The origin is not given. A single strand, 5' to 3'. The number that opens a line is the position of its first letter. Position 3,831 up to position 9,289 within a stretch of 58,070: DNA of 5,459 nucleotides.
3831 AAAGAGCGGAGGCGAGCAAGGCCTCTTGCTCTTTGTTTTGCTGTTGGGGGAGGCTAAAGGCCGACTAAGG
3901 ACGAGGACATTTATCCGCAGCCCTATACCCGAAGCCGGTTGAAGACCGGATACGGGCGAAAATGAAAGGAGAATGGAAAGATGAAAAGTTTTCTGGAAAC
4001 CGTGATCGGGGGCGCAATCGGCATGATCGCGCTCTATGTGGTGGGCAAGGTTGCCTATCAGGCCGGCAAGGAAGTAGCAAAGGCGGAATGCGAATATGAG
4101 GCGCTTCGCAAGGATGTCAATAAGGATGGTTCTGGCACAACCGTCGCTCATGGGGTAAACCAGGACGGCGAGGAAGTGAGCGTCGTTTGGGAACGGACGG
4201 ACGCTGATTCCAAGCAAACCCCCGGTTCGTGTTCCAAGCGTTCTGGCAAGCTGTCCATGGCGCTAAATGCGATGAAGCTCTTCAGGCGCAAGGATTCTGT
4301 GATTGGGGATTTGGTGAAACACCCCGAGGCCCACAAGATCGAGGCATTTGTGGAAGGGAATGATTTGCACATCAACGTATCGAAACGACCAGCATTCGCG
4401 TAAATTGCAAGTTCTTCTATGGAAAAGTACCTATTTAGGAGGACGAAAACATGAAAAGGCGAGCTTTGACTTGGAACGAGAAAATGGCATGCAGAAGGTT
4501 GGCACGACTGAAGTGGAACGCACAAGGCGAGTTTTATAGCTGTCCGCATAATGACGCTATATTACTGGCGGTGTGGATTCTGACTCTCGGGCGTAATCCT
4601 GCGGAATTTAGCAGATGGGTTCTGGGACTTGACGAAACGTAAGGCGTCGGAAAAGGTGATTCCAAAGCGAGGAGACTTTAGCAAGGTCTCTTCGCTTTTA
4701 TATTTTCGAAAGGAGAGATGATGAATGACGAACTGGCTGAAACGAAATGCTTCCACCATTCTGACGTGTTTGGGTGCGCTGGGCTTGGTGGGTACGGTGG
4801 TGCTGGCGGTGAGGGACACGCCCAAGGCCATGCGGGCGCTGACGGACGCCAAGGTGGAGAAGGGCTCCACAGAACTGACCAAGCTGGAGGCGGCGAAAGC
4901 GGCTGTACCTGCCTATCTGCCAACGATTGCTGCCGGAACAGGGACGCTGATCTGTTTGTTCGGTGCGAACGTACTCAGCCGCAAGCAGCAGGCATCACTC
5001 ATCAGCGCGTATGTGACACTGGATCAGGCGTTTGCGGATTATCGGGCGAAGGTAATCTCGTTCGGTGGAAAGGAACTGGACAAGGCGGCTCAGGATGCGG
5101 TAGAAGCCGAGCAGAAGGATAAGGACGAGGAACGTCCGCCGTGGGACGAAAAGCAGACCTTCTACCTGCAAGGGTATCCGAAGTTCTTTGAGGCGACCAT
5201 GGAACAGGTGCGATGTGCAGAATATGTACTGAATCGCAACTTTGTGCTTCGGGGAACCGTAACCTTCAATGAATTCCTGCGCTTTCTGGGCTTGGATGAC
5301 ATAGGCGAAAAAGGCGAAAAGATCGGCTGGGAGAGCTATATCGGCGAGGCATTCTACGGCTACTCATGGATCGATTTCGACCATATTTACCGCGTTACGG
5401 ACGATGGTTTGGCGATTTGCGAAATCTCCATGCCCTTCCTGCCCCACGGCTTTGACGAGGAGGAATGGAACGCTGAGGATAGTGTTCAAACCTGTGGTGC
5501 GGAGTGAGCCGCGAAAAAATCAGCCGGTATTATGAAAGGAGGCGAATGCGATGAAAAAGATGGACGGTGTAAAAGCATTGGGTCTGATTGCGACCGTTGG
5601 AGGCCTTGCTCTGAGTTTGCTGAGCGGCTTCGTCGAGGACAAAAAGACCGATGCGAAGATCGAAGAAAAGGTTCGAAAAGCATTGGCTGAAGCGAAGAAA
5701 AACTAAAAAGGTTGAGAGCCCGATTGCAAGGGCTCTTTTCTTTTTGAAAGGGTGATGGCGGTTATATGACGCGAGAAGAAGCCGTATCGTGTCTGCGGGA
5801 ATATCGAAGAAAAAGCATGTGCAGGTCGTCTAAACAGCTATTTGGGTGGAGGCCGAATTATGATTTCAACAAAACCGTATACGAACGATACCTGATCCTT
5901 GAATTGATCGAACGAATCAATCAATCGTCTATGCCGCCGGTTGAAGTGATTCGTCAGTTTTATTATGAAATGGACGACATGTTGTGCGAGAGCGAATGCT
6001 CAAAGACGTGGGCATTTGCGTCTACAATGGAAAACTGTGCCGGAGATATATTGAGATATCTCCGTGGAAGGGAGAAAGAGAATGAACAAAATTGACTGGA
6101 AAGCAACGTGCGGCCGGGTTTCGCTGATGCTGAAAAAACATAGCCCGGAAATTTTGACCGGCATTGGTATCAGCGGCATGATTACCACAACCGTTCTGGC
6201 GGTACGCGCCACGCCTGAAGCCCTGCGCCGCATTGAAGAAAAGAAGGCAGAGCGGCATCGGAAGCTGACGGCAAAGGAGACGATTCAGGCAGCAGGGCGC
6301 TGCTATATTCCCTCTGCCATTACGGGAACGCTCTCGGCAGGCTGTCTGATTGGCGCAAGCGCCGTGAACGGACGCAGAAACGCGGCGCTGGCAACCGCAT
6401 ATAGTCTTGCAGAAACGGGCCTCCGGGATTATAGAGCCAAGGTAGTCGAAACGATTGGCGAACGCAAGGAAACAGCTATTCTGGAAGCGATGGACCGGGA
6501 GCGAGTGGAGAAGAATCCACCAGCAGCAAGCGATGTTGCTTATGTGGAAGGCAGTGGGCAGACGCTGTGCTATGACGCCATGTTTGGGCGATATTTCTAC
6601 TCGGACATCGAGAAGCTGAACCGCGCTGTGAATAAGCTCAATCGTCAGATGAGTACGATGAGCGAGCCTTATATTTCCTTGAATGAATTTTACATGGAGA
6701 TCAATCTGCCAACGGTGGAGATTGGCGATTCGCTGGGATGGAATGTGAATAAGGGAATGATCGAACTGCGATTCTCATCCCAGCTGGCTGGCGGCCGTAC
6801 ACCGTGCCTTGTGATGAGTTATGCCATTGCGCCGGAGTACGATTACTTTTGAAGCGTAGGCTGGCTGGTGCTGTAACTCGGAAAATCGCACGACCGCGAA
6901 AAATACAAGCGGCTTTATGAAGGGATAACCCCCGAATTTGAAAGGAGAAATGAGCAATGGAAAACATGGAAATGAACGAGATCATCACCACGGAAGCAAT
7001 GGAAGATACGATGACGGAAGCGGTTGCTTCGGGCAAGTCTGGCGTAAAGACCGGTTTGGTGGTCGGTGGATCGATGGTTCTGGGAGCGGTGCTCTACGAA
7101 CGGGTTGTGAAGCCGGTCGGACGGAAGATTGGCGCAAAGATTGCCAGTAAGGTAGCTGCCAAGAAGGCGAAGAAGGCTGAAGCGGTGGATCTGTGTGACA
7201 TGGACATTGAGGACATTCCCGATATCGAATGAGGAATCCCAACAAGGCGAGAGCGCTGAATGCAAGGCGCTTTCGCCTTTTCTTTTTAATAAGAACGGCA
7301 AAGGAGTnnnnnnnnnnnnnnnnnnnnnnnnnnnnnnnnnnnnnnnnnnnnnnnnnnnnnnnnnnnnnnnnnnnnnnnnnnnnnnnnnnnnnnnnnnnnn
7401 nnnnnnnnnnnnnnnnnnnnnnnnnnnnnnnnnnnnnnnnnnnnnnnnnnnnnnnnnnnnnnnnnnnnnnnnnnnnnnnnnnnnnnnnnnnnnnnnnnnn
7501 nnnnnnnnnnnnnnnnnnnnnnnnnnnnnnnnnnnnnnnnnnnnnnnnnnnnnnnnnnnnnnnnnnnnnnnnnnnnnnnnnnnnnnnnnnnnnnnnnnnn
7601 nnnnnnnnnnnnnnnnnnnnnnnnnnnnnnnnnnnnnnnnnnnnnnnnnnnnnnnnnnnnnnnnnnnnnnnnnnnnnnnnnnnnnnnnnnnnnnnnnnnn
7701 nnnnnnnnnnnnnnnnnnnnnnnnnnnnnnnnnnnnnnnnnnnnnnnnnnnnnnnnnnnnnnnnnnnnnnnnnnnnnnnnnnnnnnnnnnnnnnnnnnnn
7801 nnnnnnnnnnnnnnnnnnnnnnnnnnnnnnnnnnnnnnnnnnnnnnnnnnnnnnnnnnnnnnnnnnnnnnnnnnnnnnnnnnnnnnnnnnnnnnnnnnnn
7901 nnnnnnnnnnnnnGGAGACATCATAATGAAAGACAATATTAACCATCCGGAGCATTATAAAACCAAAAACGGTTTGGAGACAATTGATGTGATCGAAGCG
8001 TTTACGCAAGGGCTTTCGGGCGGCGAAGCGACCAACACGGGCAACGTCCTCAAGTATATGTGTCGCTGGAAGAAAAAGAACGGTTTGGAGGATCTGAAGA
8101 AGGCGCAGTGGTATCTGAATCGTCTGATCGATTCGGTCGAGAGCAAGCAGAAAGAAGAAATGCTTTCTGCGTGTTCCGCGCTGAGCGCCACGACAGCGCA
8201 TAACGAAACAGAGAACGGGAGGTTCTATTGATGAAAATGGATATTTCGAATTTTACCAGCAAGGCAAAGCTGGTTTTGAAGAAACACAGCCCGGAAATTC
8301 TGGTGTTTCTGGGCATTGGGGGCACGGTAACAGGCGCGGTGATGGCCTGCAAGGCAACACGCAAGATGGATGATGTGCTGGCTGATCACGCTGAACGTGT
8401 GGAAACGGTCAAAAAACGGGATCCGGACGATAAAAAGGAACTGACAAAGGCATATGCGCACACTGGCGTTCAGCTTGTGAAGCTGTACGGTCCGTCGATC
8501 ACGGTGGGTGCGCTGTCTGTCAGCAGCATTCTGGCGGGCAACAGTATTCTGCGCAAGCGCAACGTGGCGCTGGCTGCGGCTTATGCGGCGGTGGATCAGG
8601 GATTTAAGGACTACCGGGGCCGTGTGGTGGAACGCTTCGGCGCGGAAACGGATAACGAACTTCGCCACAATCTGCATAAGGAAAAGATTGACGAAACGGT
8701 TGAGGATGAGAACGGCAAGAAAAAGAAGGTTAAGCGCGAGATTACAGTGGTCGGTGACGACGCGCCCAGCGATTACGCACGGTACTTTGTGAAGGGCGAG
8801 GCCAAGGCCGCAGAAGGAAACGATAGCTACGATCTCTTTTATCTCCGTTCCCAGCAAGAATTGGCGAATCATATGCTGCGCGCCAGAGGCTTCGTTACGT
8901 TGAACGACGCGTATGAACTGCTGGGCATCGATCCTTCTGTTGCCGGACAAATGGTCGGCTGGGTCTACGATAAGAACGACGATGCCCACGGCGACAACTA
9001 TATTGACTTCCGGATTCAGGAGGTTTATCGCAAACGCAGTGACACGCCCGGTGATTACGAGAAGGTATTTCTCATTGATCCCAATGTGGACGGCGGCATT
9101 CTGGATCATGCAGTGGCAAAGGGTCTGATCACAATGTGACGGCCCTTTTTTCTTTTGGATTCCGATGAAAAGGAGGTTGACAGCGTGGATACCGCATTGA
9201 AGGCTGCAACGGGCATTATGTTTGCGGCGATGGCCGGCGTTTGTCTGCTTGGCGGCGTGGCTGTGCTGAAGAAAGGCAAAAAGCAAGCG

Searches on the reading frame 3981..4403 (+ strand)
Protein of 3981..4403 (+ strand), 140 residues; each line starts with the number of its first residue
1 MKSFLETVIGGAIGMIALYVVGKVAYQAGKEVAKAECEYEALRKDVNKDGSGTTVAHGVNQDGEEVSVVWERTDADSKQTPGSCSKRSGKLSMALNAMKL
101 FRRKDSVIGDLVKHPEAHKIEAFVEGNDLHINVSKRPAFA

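Call 13: search_protein_families(library=pfam, proteins=[window:3981-4403:+], max_evalue=0.01)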
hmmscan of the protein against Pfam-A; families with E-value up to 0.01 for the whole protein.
window:3981-4403:+ (140 aa): 0 families

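Call 17: search_protein_families(library=phrogs, proteins=[window:3981-4403:+], max_evalue=0.001)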
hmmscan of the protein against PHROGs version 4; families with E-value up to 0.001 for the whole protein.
window:3981-4403:+ (140 aa): 0 families

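Call 38: find_homologous_proteins(query=window:3981-4403:+)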
Query window:3981-4403:+ (140 aa): 32 proteins with E <= 0.001 among 48 candidates.
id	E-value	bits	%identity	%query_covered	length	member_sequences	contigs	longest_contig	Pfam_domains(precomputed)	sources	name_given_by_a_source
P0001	1.1e-85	302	100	100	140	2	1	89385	-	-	-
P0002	2.7e-72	259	89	100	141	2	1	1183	-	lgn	-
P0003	6.4e-69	248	86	100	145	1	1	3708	-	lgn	-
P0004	1.1e-66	241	84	100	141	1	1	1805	-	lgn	-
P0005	4.7e-54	200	71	100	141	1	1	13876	-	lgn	-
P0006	6.2e-54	199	73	100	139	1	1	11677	-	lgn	-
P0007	6.3e-54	199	73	100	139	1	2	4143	-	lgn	-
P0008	5.4e-53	196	73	100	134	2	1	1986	-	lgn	-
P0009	8.8e-53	196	71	100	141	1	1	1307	-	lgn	-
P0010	1.7e-52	195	70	100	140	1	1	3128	-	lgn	-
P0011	3.1e-52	194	71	100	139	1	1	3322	-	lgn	-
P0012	5.3e-52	193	69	100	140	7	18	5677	-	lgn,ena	-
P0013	2.7e-51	191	69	99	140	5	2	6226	-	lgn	-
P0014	1.5e-50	188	69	99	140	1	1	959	-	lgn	-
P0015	2.1e-50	188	69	100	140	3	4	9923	-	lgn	-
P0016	3.8e-50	187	68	100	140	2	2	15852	-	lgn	-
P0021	1.5e-47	179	62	100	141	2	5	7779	-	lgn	-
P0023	1.2e-46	176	67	100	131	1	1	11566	-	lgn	-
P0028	2.1e-32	130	50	100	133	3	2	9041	-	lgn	-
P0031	1.2e-21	95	41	99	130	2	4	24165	-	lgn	-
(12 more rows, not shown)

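Call 39: find_encoding_contigs(protein=P0005, flank=10000, max_places=4)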
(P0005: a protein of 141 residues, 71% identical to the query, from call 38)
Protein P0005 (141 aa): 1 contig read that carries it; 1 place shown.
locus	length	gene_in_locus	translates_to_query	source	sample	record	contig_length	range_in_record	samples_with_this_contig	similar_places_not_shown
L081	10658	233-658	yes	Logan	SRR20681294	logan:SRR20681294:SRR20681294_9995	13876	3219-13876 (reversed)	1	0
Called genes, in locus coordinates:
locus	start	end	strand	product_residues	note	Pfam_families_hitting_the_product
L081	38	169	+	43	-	-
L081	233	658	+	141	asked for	-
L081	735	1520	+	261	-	PF19880:DUF6353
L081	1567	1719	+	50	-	-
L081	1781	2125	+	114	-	-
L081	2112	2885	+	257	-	PF19880:DUF6353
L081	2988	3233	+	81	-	-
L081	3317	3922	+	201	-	-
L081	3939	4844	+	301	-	PF19880:DUF6353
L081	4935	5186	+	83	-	-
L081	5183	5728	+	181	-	-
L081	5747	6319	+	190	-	-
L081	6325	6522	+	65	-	-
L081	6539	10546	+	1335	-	PF19263:DUF5906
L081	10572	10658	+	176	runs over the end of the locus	PF24083:Phage_ssDNA_bind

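Call 40: find_encoding_contigs(protein=P0006, flank=10000, max_places=4)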
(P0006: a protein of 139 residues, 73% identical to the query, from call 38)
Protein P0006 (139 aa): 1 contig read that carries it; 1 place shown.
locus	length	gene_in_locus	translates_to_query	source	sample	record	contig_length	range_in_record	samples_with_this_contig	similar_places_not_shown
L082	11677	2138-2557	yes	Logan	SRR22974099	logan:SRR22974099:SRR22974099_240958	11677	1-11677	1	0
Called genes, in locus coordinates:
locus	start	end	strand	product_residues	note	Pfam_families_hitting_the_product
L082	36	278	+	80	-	-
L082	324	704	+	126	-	-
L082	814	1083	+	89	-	-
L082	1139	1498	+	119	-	-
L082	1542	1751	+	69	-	-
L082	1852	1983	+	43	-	-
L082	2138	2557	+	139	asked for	-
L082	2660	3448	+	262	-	PF19880:DUF6353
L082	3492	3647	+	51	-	-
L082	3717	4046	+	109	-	-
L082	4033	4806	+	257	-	PF19880:DUF6353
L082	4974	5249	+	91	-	-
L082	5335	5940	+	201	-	-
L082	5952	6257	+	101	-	PF11753:DUF3310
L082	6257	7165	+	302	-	PF19880:DUF6353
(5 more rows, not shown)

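Call 41: find_encoding_contigs(protein=P0016, flank=10000, max_places=4)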
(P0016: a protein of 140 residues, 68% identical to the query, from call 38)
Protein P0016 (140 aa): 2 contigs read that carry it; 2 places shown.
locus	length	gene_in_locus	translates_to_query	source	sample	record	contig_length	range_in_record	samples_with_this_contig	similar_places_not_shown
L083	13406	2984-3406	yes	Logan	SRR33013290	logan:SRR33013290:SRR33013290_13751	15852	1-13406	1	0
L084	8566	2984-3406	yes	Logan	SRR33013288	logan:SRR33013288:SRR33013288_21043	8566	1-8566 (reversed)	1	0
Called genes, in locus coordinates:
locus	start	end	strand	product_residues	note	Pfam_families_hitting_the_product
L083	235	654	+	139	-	-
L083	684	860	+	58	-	-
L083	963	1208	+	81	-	-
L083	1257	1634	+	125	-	-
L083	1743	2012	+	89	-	-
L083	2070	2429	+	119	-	-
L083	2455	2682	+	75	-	-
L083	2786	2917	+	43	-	-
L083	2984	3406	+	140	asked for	-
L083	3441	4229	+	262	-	PF19880:DUF6353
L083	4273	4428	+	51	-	-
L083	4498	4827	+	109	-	-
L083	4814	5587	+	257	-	PF19880:DUF6353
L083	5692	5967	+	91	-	-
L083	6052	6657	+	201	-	-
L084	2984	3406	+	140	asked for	-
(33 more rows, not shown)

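Call 42: find_encoding_contigs(protein=P0003, flank=10000, max_places=4)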
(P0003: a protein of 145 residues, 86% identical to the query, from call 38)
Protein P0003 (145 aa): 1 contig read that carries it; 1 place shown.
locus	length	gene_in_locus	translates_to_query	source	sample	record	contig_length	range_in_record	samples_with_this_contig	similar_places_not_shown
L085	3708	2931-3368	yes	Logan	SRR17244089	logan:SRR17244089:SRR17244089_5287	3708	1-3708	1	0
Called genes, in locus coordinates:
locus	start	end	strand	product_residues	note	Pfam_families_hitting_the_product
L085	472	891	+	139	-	-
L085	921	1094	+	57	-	-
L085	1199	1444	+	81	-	-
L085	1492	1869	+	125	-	-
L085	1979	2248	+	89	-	-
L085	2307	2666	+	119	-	-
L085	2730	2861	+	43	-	-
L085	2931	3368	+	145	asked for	-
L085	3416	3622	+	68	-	-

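Call 48: find_encoding_contigs(protein=P0012, flank=10000, max_places=10)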
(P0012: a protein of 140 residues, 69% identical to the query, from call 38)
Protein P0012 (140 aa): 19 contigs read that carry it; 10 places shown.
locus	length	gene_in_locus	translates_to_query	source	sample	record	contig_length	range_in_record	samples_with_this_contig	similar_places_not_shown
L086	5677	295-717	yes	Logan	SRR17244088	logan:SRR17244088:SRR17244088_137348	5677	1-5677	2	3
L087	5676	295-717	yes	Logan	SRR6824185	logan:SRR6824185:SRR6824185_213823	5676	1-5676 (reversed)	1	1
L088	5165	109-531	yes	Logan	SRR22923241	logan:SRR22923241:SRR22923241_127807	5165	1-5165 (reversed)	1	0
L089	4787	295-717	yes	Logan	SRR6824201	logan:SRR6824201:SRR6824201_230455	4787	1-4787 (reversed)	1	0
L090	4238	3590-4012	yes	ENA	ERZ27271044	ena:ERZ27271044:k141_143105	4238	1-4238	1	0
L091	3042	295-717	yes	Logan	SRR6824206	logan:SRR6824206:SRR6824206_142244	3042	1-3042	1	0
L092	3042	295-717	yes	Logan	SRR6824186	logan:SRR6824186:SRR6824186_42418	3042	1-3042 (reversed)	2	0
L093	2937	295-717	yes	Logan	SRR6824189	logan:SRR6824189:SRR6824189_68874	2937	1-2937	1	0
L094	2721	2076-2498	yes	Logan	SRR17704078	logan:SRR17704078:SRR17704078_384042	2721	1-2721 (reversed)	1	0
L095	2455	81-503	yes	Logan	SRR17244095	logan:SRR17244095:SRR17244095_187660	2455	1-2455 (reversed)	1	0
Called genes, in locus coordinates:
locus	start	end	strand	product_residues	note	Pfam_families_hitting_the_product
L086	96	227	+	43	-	-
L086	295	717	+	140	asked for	-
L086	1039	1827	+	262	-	PF19880:DUF6353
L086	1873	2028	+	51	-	-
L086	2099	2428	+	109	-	-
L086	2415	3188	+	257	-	PF19880:DUF6353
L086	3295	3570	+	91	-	-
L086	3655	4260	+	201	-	-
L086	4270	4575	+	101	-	PF11753:DUF3310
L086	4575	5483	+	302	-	PF19880:DUF6353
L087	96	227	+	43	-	-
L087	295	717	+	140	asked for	-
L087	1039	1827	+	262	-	PF19880:DUF6353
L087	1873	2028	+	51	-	-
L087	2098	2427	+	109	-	-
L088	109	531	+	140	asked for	-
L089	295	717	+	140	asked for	-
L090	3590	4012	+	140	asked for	-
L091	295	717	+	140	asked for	-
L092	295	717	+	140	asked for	-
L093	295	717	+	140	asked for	-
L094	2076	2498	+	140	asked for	-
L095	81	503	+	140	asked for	-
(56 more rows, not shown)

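Call 49: find_encoding_contigs(protein=P0023, flank=10000, max_places=4)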
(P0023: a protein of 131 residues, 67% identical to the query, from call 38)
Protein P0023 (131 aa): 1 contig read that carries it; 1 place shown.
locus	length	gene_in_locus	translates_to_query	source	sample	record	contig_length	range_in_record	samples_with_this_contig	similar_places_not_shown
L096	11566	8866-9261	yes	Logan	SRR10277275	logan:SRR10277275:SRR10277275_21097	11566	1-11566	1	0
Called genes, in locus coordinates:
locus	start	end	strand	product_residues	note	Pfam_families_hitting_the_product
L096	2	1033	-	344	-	?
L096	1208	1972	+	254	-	-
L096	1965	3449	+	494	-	PF12838:Fer4_7 (faint), PF13237:Fer4_10 (faint), PF12801:Fer4_5, PF00037:Fer4 (weak), PF00578:AhpC-TSA, PF08534:Redoxin, PF00085:Thioredoxin, PF13905:Thioredoxin_8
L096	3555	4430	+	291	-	PF02645:DegV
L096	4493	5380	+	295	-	PF02810:SEC-C, PF00557:Peptidase_M24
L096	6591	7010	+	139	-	-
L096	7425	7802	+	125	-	-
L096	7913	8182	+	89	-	-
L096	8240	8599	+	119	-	-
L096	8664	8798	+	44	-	-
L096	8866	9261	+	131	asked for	-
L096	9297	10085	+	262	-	PF19880:DUF6353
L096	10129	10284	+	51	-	-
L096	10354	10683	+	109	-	-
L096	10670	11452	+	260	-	PF19880:DUF6353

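Call 52: find_encoding_contigs(protein=P0031, flank=10000, max_places=5)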
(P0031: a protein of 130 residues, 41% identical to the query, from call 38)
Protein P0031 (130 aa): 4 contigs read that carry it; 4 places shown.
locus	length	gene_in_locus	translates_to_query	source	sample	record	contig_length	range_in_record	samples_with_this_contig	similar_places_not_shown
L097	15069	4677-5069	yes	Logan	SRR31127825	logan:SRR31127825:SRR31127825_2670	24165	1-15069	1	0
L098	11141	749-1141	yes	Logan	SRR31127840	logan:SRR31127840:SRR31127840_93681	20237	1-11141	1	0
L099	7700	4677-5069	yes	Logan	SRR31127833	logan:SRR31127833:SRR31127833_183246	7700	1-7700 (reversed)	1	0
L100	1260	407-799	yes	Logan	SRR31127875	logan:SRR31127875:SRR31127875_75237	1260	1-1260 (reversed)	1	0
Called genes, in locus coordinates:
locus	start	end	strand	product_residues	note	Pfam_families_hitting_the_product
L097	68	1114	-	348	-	PF00589:Phage_integrase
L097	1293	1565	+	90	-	-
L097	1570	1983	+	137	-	-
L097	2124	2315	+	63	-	-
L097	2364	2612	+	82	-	-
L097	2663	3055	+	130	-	-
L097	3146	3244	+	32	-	-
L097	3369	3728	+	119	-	-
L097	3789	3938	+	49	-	-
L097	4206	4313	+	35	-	-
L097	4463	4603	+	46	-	-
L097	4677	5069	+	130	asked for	-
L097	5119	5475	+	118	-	-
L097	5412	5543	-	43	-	-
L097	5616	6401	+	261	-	PF19880:DUF6353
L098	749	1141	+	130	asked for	-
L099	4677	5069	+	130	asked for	-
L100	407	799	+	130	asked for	-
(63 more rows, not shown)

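Call 53: find_encoding_contigs(protein=P0028, flank=10000, max_places=5)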
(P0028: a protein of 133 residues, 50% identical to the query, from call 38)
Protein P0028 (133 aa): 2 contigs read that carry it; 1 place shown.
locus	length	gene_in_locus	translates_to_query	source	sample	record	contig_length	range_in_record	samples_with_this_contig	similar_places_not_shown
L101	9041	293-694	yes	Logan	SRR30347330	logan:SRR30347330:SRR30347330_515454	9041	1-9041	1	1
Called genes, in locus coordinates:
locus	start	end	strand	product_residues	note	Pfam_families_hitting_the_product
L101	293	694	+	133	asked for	-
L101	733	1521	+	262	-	PF19880:DUF6353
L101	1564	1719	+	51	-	-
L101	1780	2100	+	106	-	-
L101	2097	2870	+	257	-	PF19880:DUF6353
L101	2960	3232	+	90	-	-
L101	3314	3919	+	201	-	-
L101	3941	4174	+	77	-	PF11753:DUF3310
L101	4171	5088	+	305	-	PF19880:DUF6353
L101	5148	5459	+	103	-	-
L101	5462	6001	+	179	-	-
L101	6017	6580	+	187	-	-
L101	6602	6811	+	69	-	-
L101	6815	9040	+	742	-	?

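Call 54: find_encoding_contigs(protein=P0021, flank=10000, max_places=6)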
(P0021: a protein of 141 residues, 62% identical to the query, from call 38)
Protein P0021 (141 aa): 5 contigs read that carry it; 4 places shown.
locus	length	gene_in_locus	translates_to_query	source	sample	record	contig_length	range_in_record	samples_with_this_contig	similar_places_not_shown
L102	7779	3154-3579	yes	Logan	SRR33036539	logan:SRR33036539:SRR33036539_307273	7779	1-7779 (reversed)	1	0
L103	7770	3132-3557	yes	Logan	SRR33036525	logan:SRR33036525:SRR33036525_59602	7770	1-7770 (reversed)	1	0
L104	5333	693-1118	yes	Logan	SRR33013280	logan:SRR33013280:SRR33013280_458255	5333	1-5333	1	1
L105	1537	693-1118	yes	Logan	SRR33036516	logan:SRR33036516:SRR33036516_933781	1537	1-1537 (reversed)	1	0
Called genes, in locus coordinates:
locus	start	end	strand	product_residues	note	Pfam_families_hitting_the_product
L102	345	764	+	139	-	-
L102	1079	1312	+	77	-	-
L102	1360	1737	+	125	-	-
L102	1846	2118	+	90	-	-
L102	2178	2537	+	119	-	-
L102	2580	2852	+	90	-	-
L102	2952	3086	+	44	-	-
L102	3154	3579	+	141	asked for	-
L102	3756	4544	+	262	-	PF19880:DUF6353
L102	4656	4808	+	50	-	-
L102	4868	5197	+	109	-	-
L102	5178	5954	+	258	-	PF19880:DUF6353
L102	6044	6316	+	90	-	-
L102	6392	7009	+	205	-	-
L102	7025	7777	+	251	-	?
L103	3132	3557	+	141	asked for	-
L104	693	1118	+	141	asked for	-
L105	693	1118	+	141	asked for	-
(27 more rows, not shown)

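Call 55: find_encoding_contigs(protein=P0015, flank=10000, max_places=5)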
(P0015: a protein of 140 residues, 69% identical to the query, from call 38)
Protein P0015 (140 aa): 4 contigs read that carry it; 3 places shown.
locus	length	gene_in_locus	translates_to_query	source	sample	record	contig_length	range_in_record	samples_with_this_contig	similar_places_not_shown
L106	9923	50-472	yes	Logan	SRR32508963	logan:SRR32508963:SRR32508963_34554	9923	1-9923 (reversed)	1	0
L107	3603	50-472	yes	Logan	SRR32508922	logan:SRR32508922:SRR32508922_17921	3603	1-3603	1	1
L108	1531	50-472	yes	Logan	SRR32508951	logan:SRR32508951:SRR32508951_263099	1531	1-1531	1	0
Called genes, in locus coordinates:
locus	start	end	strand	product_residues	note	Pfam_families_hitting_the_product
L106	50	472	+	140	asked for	-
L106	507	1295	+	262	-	PF19880:DUF6353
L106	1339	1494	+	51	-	-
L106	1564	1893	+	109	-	-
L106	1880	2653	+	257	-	PF19880:DUF6353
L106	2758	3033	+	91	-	-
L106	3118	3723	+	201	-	-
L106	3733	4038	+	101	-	PF11753:DUF3310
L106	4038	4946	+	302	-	PF19880:DUF6353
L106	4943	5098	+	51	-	-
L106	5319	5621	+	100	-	-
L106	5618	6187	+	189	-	-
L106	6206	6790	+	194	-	-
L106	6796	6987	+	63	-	-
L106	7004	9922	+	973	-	?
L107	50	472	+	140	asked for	-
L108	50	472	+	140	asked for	-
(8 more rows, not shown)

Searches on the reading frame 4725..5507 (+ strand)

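Call 13: search_protein_families(library=pfam, proteins=[window:4725-5507:+], max_evalue=0.01)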
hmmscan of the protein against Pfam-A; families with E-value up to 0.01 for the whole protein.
window:4725-5507:+ (260 aa): 1 family
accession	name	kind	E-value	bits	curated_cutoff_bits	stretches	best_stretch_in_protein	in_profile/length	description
PF19880.4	DUF6353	-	8.3e-49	166.8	25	1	5-233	2-241/253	Family of unknown function (DUF6353)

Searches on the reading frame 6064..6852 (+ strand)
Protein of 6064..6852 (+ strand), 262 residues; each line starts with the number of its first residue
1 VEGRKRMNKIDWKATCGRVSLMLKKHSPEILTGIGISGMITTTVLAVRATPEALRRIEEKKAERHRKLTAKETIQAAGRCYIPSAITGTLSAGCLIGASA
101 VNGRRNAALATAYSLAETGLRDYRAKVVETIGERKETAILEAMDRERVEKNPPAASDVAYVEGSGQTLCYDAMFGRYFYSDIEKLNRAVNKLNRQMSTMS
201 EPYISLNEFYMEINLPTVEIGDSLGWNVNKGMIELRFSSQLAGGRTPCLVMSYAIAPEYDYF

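Call 13: search_protein_families(library=pfam, proteins=[window:6064-6852:+], max_evalue=0.01)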
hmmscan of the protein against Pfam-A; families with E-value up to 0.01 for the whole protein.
window:6064-6852:+ (262 aa): 1 family
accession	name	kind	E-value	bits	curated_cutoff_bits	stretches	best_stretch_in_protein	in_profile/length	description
PF19880.4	DUF6353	-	2.8e-72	243.7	25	1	22-261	1-252/253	Family of unknown function (DUF6353)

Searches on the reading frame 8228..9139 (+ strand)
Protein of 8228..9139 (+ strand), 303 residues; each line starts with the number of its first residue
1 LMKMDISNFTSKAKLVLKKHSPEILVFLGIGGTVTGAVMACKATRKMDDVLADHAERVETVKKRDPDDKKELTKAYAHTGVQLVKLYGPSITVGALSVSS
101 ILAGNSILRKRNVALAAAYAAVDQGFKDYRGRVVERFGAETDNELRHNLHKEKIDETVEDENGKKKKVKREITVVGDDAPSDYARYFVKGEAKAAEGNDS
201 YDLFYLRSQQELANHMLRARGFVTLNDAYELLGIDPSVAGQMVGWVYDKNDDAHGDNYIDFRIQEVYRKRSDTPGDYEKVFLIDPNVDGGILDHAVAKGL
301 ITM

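Call 13: search_protein_families(library=pfam, proteins=[window:8228-9139:+], max_evalue=0.01)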
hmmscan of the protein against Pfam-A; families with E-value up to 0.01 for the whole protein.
window:8228-9139:+ (303 aa): 2 families
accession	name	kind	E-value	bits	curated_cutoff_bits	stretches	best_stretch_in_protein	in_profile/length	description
PF19880.4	DUF6353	-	1.3e-71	241.6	25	1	16-293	1-251/253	Family of unknown function (DUF6353)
PF13446.11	RPT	-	0.0036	17.5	28.2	0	224-252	1-30/59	A repeated domain in UCH-protein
